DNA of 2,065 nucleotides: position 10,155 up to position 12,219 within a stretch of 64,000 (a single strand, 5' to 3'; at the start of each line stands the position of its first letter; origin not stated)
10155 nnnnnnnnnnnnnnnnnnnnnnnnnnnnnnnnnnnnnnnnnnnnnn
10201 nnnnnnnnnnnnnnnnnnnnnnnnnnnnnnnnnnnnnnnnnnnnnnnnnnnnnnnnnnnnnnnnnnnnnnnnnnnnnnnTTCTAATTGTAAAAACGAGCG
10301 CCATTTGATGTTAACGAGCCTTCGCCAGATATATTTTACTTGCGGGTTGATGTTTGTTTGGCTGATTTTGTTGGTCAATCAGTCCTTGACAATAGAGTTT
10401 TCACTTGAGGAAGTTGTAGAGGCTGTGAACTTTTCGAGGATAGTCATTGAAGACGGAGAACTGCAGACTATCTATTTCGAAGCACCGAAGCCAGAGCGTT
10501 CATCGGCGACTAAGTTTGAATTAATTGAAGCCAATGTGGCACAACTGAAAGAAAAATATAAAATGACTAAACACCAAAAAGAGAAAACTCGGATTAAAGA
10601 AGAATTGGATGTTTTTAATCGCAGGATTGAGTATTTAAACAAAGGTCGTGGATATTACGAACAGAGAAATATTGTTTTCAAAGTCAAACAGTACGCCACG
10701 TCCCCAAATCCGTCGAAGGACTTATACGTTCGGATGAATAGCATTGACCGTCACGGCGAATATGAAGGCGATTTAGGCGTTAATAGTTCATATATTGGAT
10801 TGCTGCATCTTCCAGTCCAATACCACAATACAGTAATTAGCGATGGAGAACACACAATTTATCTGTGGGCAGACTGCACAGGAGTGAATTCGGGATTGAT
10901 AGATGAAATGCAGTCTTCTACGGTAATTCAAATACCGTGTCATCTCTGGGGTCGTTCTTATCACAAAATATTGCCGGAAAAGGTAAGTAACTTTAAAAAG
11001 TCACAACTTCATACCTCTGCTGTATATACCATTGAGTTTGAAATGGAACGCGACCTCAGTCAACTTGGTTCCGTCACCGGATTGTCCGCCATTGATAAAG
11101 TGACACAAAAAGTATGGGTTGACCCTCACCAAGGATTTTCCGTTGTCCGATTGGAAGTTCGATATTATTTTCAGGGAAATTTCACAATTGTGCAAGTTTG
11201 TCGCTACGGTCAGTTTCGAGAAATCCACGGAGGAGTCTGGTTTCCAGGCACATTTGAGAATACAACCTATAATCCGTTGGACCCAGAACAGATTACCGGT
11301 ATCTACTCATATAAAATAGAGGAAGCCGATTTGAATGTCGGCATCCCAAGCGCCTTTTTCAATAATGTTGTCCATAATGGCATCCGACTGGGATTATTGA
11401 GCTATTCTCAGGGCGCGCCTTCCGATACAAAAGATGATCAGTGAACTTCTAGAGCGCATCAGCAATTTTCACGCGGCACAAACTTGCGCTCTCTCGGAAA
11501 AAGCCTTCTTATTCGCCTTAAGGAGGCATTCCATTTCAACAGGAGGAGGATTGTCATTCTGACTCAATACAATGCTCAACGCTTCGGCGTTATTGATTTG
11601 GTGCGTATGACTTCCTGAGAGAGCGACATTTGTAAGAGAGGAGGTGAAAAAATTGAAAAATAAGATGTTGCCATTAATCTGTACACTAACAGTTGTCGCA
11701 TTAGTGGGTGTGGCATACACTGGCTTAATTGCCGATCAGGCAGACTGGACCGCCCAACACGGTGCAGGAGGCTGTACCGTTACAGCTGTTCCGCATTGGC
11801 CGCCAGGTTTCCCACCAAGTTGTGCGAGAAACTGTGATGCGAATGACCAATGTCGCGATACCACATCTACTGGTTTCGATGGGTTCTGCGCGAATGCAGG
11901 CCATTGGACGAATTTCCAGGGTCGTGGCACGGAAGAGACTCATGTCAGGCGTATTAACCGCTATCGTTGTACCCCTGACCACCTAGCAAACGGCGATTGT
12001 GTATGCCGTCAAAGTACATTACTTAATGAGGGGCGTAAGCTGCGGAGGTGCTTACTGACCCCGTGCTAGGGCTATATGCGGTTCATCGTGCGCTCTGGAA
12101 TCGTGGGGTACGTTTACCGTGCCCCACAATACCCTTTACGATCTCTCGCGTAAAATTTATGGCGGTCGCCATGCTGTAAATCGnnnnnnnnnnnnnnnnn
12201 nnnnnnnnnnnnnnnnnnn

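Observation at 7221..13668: Possible disulfide-rich secreted-peptide module: DsbD/Grx fusion, DUF1573 proteins, a 10-Cys small protein and a standalone membrane-anchored C39-type peptidase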

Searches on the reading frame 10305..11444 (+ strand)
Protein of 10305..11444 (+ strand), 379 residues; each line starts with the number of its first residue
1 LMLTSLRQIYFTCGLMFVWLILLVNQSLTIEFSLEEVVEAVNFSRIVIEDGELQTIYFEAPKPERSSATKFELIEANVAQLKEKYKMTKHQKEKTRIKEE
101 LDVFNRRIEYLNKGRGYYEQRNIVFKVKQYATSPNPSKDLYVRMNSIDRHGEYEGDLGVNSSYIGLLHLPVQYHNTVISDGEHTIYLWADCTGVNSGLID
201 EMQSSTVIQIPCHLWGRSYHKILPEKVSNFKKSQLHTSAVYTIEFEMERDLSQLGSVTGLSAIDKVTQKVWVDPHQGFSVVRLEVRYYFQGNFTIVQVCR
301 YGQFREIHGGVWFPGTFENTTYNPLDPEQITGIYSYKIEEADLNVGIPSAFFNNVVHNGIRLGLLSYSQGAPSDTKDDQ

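Call 3: search_protein_families(library=pfam, proteins=[window:10305-11444:+], max_evalue=0.01)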
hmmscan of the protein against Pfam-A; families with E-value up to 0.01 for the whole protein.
window:10305-11444:+ (379 aa): 0 families

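Call 4: search_protein_families(library=ncbifam, proteins=[window:10305-11444:+], max_evalue=0.01)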
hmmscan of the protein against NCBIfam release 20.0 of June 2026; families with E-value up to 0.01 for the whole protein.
window:10305-11444:+ (379 aa): 0 families

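Call 40: find_homologous_proteins(query=window:10305-11444:+, max_evalue=0.001)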
Query window:10305-11444:+ (379 aa): 6 proteins with E <= 0.001 among 1784 candidates.
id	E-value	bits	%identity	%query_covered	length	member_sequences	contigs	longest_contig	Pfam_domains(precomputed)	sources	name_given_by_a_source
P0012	4.7e-256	866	100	100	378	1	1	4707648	-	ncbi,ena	-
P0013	2.3e-184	630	73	100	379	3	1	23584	-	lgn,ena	-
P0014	3.5e-162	557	66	100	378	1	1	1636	-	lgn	-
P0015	1.4e-161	555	66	100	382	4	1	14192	-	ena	-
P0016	7.0e-129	448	58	100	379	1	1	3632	-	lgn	-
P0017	3.8e-124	432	53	100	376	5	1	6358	-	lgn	-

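Call 48: predict_structure(alignment_id=A3)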
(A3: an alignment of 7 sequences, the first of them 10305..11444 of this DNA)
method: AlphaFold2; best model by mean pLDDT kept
length: 379 residues; sequences in the alignment: 7
mean_pLDDT: 52.1   pTM: 0.48
mean pLDDT of the five models: 52.1, 51.1, 51.0, 39.0, 38.7
residues with pLDDT >= 90: 4; 70-90: 99; 50-70: 87; < 50: 189
segments of 3 or more residues with pLDDT < 50: 1-4, 46-67, 113-129, 132-219, 252-261, 308-312, 340-379
pLDDT, mean of each block of 10 residues (from residue 1): 54 64 53 78 50 30 41 77 88 84 68 38 43 43 36 26 23 28 27 27 30 41 82 78 73 45 72 68 74 69 56 59 74 60 35 29 27 26
secondary structure, 60 per line:
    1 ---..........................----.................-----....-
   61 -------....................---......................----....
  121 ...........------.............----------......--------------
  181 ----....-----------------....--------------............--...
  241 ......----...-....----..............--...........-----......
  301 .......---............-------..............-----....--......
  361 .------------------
elements in order: H4-29 H34-50 E56-59 H68-87 H91-112 E117-131 E138-150 H161-166 E185-188 E206-209 E227-235 E238-246 H255-258 E263-273 E279-289 E295-307 E311-322 E330-343 H349-352 H355-361

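Call 52: fold_search(model_id=the predicted structure, library=pdb)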
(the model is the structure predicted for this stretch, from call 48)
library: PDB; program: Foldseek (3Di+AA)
matches with E <= 10: 504; with E <= 0.001: 3
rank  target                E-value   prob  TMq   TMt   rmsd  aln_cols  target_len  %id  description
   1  3bk5                  1.6e-07  1.00  0.30  0.44   9.6       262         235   12  Crystal structure of putative outer membrane lipoprotein-sorting protein domain from Vibrio parahaemolyticus (released 2008-02-05)
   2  4z48_A                4.5e-05  1.00  0.28  0.40  11.3       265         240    9  Crystal structure of a DUF1329 family protein (DESPIG_00262) from Desulfovibrio piger ATCC 29098 at 1.75 A resolution (released 2015-04-22)
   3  9tpm                  3.7e-04  1.00  0.26  0.38  13.6       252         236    8  Structure of LolB from Porphyromonas gingivalis (released 2026-02-18)
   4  3mh8_A                5.6e-03  0.63  0.18  0.27  13.5       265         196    7  Crystal structure of LprG from Mycobacterium tuberculosis (released 2010-09-01)
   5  3mh9_A                8.8e-03  0.75  0.20  0.32  11.7       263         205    6  Crystal structure of LprG mutant V91W from Mycobacterium tuberculosis (released 2010-09-01)
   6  3mh9_C                8.8e-03  0.69  0.18  0.28  13.0       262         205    6  Crystal structure of LprG mutant V91W from Mycobacterium tuberculosis (released 2010-09-01)
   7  3mh8_B                1.3e-02  0.72  0.20  0.31  13.6       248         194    9  Crystal structure of LprG from Mycobacterium tuberculosis (released 2010-09-01)
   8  9gtx_A                1.4e-02  0.51  0.13  0.26  16.4       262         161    8  Structural and functional analysis of the Helicobacter pylori lipoprotein chaperone LolA (released 2024-12-18)
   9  6jla_B                2.8e-02  0.38  0.16  0.25  17.1       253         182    8  Crystal structure of a mouse ependymin related protein (released 2020-03-04)
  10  2byo                  3.9e-02  0.44  0.17  0.29  14.9       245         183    9  Crystal structure of Mycobacterium tuberculosis lipoprotein LppX (Rv2945c) (released 2006-03-22)
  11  4kr8_A                4.4e-02  0.15  0.15  0.17  23.0       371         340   10  Salmonella typhi OmpF complex with Daunomycin (released 2014-05-28)
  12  2w7q_B                4.9e-02  0.25  0.16  0.25  13.5       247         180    7  Structure of Pseudomonas aeruginosa LolA (released 2009-12-29)
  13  7fcf_B                6.1e-02  0.57  0.13  0.31  14.6       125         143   10  Crystal structure of T6SS Hcp protein (released 2022-07-20)
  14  3msw                  6.1e-02  0.54  0.15  0.34  17.4       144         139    9  Crystal structure of a Protein with unknown function (BF3112) from Bacteroides fragilis NCTC 9343 at 1.90 A resolution (released 2010-06-09)
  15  6e7o_B                6.1e-02  0.33  0.16  0.29  12.6       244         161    8  Crystal structure of deglycosylated human EPDR1 (released 2019-01-23)
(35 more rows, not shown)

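Call 82: find_encoding_contigs(protein=P0015, flank=6000, max_places=2)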
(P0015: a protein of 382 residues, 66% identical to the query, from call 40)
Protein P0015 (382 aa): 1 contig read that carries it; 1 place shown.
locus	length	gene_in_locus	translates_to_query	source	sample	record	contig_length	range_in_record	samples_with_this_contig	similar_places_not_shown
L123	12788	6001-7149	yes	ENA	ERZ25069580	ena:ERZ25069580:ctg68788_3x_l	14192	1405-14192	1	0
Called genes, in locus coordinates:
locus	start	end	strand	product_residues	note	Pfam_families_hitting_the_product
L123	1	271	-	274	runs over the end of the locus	PF08241:Methyltransf_11, PF13649:Methyltransf_25 (weak), PF03966:Trm112p (weak)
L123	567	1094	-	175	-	-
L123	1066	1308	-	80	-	PF08281:Sigma70_r4_2, PF04545:Sigma70_r4 (weak)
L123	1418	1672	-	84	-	PF04542:Sigma70_r2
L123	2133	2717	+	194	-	PF07638:Sigma70_ECF, PF04542:Sigma70_r2, PF08281:Sigma70_r4_2, PF04545:Sigma70_r4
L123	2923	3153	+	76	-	-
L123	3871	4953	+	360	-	PF00462:Glutaredoxin (weak)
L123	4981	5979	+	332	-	PF07610:DUF1573, PF22073:Cep192_D4 (faint), PF22544:HYDIN_VesB_CFA65-like_Ig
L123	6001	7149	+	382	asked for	-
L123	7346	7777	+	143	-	-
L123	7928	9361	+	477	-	PF03412:Peptidase_C39, PF15780:ASH (faint), PF22544:HYDIN_VesB_CFA65-like_Ig, PF07610:DUF1573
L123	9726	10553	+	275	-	PF03781:FGE-sulfatase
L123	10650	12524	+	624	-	PF02366:PMT, PF13231:PMT_2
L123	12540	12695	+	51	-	-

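Call 87: search_protein_families(library=phrogs, proteins=[window:10305-11444:+], max_evalue=0.01)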
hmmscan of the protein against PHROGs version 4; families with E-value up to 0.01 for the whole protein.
window:10305-11444:+ (379 aa): 0 families

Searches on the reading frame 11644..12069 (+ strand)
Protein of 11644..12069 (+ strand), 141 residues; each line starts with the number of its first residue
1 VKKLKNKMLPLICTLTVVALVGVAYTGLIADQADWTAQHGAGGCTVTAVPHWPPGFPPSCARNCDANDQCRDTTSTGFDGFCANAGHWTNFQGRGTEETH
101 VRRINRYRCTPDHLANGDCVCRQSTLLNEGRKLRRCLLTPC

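Call 3: search_protein_families(library=pfam, proteins=[window:11644-12069:+], max_evalue=0.01)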
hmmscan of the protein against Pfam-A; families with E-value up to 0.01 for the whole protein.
window:11644-12069:+ (141 aa): 0 families

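Call 4: search_protein_families(library=ncbifam, proteins=[window:11644-12069:+], max_evalue=0.01)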
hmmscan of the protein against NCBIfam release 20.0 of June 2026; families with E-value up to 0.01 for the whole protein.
window:11644-12069:+ (141 aa): 0 families

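Call 34: search_protein_families(library=ncbifam, proteins=[window:11653-12069:+], max_evalue=1)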
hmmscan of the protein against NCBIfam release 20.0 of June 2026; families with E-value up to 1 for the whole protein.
window:11653-12069:+ (138 aa): 0 families

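Call 35: search_protein_families(library=pfam, proteins=[window:11653-12069:+], max_evalue=1)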
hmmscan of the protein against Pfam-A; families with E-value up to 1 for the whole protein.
window:11653-12069:+ (138 aa): 0 families

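Call 86: search_solved_structures(query=A8, max_evalue=10, show_alignments=0)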
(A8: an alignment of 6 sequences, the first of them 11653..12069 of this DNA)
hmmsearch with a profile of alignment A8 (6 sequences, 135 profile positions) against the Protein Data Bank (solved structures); distinct sequences matched with E-value up to 10: 7.
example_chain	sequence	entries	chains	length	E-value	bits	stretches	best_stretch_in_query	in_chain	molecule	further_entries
8gsc_3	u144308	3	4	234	0.054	16.9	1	29-67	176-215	VP3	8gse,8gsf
7eah_3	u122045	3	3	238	0.056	16.9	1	29-67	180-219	Capsid protein VP3 | VP3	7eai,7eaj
7c9x_C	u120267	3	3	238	0.056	16.9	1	29-67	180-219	VP3 | Capsid protein VP3 | Genome polyprotein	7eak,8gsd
7xxa_C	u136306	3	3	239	0.12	15.8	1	29-67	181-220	VP3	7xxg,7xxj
6hbg_C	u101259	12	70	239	0.12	15.8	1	29-67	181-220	Echovirus 18 viral protein 3 | Echovirus 18 capsid protein 3 | Viral protein 3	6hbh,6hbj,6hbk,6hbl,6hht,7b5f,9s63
1m11_3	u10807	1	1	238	0.57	13.6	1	28-67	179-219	COAT PROTEIN VP3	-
2x5i_C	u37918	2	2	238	0.58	13.6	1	28-67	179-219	VP3 | Polyprotein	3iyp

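Call 87: search_protein_families(library=phrogs, proteins=[window:11653-12069:+], max_evalue=0.01)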
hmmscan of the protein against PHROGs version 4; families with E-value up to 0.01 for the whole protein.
window:11653-12069:+ (138 aa): 0 families
